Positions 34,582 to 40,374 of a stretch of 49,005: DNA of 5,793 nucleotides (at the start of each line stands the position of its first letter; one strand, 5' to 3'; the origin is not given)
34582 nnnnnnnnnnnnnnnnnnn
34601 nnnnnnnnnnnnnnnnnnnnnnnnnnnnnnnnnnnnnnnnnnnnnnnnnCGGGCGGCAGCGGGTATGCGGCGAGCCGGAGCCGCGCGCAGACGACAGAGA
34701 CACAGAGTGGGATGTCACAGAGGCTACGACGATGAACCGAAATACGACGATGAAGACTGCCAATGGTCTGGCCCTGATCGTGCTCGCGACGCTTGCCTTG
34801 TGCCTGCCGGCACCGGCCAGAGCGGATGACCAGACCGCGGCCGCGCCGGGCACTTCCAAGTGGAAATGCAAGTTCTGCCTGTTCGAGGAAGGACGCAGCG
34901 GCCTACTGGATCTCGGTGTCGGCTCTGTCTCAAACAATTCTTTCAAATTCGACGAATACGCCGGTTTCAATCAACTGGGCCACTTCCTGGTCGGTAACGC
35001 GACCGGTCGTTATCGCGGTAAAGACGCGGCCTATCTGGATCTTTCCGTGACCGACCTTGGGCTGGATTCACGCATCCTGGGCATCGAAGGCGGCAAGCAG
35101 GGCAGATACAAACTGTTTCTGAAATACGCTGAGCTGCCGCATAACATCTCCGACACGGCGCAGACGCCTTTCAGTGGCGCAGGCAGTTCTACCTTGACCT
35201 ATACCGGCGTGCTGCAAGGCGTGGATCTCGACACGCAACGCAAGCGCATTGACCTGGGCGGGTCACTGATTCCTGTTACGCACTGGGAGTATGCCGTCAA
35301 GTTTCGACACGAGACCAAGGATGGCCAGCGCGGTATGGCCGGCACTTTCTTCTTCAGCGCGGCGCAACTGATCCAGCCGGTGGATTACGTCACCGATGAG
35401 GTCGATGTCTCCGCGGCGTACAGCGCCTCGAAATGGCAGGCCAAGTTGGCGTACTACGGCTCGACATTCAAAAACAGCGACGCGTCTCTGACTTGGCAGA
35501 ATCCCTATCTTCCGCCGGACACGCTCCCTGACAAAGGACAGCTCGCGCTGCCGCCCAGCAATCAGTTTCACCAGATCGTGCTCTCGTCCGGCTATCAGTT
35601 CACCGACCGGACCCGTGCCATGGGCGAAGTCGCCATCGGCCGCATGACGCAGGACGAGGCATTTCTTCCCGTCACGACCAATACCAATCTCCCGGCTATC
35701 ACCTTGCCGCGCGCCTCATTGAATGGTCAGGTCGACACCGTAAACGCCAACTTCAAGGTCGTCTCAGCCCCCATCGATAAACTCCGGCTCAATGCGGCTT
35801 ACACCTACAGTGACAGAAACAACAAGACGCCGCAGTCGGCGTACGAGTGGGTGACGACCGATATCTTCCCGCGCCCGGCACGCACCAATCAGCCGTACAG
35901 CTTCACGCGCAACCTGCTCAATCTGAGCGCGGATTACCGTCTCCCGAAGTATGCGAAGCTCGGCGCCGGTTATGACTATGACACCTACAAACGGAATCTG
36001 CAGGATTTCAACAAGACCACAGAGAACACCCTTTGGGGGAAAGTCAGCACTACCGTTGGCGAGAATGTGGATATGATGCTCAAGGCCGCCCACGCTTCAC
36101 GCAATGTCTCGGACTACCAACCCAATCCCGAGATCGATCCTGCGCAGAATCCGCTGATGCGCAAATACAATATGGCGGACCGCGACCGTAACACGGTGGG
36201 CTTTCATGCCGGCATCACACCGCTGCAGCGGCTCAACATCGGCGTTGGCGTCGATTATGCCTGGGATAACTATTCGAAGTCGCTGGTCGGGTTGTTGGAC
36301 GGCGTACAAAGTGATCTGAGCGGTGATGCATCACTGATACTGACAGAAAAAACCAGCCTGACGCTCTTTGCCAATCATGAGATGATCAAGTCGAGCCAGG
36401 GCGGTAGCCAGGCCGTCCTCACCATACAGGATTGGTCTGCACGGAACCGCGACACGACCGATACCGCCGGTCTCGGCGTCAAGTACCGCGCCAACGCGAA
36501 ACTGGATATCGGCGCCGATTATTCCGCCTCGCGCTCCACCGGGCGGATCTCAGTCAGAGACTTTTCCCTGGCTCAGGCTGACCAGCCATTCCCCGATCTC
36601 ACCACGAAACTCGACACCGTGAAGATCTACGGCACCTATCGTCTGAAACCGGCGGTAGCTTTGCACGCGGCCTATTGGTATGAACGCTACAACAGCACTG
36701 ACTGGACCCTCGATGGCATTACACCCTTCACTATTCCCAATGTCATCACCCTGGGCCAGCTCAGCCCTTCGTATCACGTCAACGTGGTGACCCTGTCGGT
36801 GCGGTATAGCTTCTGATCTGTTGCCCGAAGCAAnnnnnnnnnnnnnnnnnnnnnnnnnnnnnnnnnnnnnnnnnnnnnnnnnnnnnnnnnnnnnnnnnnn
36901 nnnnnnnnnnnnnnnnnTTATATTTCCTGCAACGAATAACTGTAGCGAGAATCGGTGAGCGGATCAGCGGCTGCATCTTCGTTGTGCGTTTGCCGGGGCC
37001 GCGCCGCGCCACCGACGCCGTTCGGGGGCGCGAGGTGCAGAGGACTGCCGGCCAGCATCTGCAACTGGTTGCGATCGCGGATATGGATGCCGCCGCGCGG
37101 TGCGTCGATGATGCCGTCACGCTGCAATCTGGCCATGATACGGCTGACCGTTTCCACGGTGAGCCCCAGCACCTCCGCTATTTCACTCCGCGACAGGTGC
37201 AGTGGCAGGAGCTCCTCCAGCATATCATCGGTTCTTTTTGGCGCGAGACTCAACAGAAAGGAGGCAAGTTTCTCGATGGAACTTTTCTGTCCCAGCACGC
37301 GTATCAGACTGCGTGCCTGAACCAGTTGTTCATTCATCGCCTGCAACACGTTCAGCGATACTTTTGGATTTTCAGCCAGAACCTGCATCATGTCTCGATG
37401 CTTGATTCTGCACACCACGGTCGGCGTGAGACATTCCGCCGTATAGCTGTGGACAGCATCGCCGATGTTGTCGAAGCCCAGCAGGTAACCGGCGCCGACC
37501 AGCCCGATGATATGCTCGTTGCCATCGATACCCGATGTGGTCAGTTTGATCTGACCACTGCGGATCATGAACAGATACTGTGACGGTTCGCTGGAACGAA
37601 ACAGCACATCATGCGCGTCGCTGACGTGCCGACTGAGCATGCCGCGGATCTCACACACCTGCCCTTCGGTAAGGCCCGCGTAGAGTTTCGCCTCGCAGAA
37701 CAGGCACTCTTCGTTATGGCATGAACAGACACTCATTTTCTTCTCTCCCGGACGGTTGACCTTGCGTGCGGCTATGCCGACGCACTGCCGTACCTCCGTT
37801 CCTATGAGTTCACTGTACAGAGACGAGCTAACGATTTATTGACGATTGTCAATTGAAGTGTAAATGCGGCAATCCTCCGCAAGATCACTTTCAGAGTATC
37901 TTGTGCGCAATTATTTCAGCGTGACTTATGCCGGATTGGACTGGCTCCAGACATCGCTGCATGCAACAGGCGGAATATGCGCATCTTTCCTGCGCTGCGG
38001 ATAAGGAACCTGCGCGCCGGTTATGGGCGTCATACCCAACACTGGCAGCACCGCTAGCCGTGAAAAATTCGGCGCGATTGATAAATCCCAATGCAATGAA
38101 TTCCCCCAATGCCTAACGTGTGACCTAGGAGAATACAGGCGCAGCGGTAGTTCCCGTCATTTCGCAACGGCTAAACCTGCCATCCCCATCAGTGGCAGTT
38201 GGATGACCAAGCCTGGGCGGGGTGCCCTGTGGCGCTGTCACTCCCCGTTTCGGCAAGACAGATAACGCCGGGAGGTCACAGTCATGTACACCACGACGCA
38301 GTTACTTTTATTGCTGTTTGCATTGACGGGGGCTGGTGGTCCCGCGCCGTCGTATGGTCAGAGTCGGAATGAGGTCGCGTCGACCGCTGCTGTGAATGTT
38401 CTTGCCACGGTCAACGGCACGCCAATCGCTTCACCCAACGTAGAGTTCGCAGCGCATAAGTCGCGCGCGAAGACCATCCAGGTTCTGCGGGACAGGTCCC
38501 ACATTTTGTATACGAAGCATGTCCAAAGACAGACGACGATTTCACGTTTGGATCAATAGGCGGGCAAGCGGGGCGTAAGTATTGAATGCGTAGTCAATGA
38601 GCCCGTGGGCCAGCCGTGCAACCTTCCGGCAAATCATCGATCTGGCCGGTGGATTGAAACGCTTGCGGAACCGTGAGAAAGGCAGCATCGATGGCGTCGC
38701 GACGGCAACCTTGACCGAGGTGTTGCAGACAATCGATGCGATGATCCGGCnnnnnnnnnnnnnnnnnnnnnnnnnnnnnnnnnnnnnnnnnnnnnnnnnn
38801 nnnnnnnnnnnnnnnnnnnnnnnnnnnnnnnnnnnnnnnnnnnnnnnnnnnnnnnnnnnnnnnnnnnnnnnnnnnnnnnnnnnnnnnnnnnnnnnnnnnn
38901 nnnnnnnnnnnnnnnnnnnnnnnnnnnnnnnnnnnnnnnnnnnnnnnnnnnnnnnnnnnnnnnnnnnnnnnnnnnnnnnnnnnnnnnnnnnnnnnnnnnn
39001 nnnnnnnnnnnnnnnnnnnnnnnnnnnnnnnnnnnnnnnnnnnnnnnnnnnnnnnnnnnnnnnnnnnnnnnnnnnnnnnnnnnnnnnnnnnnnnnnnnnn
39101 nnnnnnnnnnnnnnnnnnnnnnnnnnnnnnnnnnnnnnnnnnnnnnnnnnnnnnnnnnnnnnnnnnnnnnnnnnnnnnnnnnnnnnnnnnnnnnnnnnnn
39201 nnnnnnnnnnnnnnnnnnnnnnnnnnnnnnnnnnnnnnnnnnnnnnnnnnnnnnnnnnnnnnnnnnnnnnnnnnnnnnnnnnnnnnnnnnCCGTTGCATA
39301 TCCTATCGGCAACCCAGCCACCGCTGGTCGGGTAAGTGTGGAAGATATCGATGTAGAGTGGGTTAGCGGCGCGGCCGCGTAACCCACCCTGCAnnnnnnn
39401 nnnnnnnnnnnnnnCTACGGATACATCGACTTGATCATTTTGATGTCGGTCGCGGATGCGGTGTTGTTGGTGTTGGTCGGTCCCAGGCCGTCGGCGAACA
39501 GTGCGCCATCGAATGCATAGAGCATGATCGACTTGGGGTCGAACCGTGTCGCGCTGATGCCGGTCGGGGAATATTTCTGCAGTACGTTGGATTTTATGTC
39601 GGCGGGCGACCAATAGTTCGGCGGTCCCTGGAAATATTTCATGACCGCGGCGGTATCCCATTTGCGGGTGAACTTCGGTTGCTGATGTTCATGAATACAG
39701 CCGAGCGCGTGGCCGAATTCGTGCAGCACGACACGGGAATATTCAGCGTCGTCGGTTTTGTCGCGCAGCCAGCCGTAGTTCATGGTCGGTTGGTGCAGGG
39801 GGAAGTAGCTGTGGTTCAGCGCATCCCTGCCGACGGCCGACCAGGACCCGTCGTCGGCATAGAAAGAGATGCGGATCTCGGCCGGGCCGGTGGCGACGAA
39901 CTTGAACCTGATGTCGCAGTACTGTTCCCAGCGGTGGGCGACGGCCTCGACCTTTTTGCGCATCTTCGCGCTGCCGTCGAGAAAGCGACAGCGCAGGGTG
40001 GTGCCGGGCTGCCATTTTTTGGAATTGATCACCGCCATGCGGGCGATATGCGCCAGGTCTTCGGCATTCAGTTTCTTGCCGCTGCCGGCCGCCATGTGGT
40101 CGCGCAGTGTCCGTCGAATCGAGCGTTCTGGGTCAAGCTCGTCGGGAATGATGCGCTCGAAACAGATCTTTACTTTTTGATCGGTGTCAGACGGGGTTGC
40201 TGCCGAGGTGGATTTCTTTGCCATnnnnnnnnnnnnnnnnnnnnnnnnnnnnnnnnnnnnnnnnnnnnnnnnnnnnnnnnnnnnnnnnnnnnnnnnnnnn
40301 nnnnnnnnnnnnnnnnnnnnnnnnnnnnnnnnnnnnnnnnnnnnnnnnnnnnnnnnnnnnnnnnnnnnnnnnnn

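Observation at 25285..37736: Complete Mtr-type extracellular electron transfer locus (two MtrC/OmcA paralogs, CymA-like, diheme cyt c, mtrCAB) flanked by FNR-type regulators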

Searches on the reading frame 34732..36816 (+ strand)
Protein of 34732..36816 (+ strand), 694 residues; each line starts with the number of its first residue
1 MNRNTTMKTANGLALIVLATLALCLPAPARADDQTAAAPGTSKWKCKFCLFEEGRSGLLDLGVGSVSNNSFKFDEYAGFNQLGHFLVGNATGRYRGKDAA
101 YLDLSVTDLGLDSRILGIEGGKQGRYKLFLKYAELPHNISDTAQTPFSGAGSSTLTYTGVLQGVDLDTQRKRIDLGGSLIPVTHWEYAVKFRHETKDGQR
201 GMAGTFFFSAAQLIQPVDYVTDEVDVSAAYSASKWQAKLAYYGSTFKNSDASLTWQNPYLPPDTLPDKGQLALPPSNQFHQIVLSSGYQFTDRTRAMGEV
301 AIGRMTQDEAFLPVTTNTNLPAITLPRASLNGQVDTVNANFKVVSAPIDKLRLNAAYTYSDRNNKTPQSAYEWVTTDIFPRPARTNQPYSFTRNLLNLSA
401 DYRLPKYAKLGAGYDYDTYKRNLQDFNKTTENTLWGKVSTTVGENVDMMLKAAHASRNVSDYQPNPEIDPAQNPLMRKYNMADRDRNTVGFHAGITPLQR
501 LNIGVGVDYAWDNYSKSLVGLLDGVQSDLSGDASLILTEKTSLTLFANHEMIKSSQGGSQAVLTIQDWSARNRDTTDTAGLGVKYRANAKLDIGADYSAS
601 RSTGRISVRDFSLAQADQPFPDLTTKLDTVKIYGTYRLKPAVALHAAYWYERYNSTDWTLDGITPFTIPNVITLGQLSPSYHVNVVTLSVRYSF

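Call 4: search_protein_families(library=ncbifam, proteins=[window:34732-36816:+], max_evalue=0.001)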
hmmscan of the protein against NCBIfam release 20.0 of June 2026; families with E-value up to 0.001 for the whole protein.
window:34732-36816:+ (694 aa): 2 families
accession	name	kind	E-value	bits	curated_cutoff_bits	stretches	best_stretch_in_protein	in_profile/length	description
TIGR03509.1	OMP_MtrB_PioB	subfamily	1.8e-147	492.7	240.05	1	60-694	4-662/662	MtrB/PioB family decaheme-associated outer membrane protein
NF041027.1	GSU2204_Se_pt_1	equivalog_domain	7.1e-07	28.4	350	0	396-452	383-444/580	GSU2204 family CXXCH-containing (seleno)protein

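Call 5: search_protein_families(library=pfam, proteins=[window:34732-36816:+], max_evalue=0.01)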
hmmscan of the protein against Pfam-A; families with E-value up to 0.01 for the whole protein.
window:34732-36816:+ (694 aa): 1 family
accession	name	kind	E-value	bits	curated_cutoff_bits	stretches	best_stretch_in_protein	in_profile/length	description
PF11854.14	MtrB_PioB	-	2.2e-172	575.4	23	1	67-694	3-635/635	Putative outer membrane beta-barrel porin, MtrB/PioB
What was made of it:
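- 34732..36816 (+): MtrB: outer-membrane beta-barrel sheath with an N-terminal CKFC. TIGR03509 493 bits and Pfam MtrB_PioB 575 bits (calls 4, 5).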

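Call 44: search_solved_structures(query=window:34732-36816:+, show_alignments=1)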
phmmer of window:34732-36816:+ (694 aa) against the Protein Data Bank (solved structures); distinct sequences matched with E-value up to 0.001: 1.
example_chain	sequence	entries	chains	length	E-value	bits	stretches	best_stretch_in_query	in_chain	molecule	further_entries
6r2q_B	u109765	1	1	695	3.3e-85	289.9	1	28-693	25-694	Uncharacterized protein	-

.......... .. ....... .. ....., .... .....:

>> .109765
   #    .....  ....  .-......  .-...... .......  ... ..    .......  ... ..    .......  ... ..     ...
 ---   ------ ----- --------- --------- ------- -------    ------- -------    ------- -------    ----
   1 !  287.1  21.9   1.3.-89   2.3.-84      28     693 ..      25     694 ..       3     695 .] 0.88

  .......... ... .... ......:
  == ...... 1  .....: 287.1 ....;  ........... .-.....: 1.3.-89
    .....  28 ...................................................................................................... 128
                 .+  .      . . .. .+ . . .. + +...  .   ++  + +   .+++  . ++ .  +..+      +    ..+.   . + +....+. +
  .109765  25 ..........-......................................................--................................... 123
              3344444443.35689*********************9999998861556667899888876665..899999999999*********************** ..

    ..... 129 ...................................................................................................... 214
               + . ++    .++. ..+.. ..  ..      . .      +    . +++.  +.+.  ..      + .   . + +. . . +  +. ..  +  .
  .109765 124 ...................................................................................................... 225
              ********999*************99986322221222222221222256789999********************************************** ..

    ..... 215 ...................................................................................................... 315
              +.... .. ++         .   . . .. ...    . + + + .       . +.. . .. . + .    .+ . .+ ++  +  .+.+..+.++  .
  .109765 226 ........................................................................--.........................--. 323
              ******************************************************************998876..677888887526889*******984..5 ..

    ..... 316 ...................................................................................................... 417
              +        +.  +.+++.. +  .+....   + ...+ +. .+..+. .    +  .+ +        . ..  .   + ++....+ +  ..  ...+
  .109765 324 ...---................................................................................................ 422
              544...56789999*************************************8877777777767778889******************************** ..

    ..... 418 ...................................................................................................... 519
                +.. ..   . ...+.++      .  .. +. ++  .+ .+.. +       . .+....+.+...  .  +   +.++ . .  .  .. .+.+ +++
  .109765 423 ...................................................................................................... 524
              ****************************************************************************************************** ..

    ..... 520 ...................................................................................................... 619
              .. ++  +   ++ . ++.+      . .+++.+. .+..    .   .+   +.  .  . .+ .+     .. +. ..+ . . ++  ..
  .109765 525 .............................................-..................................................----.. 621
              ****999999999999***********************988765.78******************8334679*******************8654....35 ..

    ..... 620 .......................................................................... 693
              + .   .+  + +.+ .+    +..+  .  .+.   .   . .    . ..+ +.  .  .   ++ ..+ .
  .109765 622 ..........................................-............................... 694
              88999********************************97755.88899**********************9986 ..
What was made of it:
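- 34732..36816 (+): Matches 6R2Q chain B at E 3e-85, residues 28-693, with CKFC aligned to CKGC (call 44).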

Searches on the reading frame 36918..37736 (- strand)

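Call 4: search_protein_families(library=ncbifam, proteins=[window:36918-37736:-], max_evalue=0.001)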
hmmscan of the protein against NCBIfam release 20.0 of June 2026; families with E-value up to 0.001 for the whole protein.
window:36918-37736:- (272 aa): 12 families
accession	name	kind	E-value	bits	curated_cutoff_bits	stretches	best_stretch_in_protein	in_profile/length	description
NF008365.0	PRK11161.1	subfamily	4.7e-32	111.2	228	1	3-231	15-245/250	fumarate/nitrate reduction transcriptional regulator Fnr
NF050806.1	TransRegFixKCaul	equivalog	3.8e-24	85.1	300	1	31-228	22-213/215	transcriptional regulator FixK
NF045989.1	TransRegFnrLRhodb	equivalog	3.1e-22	79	300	1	46-231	48-237/245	transcriptional regulator FnrL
NF053664.1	TransRegPtrACyano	equivalog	3.3e-15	55.9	300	1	54-211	29-181/196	Crp/Fnr family transcriptional regulator PtrA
NF006901.0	PRK09392.1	equivalog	3e-13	49.7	211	1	42-229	38-221/236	transcriptional activator FtrB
NF008732.0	PRK11753.1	equivalog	2.8e-11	43.3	266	1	39-212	28-203/214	cAMP-activated global transcriptional regulator CRP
TIGR03697.1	NtcA_cyano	equivalog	3e-11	43.5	244.95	1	45-225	4-188/193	global nitrogen regulator NtcA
NF010499.0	PRK13918.1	equivalog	4.3e-11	42.7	274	1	49-229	27-201/205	CRP/FNR family transcriptional regulator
NF052518.1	TransRegLdrP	equivalog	1.2e-09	38.5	300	1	43-231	8-190/195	transcriptional regulator LdrP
NF041163.2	encap_f2b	equivalog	7.2e-06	25.4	400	1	29-136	90-199/450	family 2B encapsulin nanocompartment shell protein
NF050815.1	TransActFtrBCaul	equivalog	6.7e-05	22.2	300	1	46-209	44-204/251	transcriptional activator FtrB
NF007707.0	PRK10402.1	subfamily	0.00058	19.5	180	0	40-229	37-218/226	transcriptional regulator YeiL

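Call 5: search_protein_families(library=pfam, proteins=[window:36918-37736:-], max_evalue=0.01)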
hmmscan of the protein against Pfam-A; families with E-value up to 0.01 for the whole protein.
window:36918-37736:- (272 aa): 17 families
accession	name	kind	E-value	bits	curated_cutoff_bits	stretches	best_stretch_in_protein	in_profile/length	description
PF13545.12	HTH_Crp_2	-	2e-18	66.5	27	1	155-226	1-68/70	Crp-like helix-turn-helix domain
PF00027.35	cNMP_binding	-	1e-15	57.9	27.5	1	40-123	5-89/89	Cyclic nucleotide-binding domain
PF00325.26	Crp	-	2e-11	43.8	21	1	179-210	1-32/32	Bacterial regulatory proteins, crp family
PF13412.12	HTH_24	-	3.1e-07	30.3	21.9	1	181-210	18-47/48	Winged helix-turn-helix DNA-binding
PF12802.13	MarR_2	-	0.00036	21.1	27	1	181-211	21-51/61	MarR family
PF13384.12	HTH_23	-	0.00062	20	24.6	1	181-210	18-47/50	Homeodomain-like domain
PF04552.19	Sigma54_DBD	-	0.0011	19.2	22.8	1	133-220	3-85/160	Sigma-54, DNA binding domain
PF08279.18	HTH_11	-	0.0014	18.9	25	1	170-216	3-53/55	HTH domain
PF22979.2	HTH_69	-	0.0017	18.7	27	1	168-211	14-57/69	Winged helix-turn-helix domain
PF13518.12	HTH_28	-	0.0018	18.8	25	1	180-215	13-50/52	Helix-turn-helix domain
PF04545.22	Sigma70_r4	-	0.0022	17.9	24.1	1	183-203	23-43/50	Sigma-70, region 4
PF02082.26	Rrf2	-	0.0027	18.3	30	0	182-215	25-58/132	Iron-dependent Transcriptional regulator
PF25213.1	HVO_A0261_N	-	0.004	17.5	35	0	170-212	14-56/86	HVO_A0261 N-terminal domain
PF13972.11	TetR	-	0.0048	17.1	25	0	113-155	41-83/144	Bacterial transcriptional repressor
PF13542.12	HTH_Tnp_ISL3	-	0.0053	16.6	27.4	1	168-204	15-50/51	Helix-turn-helix domain of transposase family ISL3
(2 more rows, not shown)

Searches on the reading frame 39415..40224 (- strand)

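Call 16: search_protein_families(library=ncbifam, proteins=[window:39415-40224:-], max_evalue=0.00001)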
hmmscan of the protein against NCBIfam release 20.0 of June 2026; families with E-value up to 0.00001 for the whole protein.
window:39415-40224:- (269 aa): 1 family
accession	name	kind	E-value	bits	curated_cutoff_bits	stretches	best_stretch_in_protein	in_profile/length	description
NF050131.1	BGluronaseAbsR1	equivalog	1.8e-34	119.3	650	1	81-269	67-254/361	beta-glucuronidase AbsR1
